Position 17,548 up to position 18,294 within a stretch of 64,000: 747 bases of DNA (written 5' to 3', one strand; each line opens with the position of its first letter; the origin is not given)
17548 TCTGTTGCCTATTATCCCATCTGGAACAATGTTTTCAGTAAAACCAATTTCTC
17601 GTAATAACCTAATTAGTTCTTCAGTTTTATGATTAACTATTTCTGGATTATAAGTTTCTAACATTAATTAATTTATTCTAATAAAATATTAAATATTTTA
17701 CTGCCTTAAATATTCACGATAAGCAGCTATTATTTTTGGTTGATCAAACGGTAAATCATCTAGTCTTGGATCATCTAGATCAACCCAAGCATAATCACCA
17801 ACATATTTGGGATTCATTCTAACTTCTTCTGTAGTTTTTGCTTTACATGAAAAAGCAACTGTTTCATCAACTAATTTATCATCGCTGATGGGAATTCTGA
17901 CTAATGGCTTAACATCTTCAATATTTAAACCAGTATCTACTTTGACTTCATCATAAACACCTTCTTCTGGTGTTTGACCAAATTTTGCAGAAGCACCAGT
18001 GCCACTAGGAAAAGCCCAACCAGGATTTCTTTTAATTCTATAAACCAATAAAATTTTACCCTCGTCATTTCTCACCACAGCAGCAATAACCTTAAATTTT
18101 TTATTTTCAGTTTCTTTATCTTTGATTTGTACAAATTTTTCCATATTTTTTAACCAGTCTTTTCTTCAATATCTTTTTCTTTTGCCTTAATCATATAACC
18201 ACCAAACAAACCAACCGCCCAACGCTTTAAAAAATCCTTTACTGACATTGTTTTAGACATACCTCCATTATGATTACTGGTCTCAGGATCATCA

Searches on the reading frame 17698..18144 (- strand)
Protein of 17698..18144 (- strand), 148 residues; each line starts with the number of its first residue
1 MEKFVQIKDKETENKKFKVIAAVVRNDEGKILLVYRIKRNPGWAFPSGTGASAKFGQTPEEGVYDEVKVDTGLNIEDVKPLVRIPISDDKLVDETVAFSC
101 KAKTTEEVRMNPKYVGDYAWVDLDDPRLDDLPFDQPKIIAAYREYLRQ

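Call 61: search_protein_families(library=pfam, proteins=[window:17698-18144:-], max_evalue=0.0001)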
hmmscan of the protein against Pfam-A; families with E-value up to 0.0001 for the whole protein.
window:17698-18144:- (148 aa): 1 family
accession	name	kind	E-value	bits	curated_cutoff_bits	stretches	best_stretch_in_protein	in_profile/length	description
PF00293.34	NUDIX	-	3.5e-10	40.5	21.1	1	19-141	5-133/134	NUDIX domain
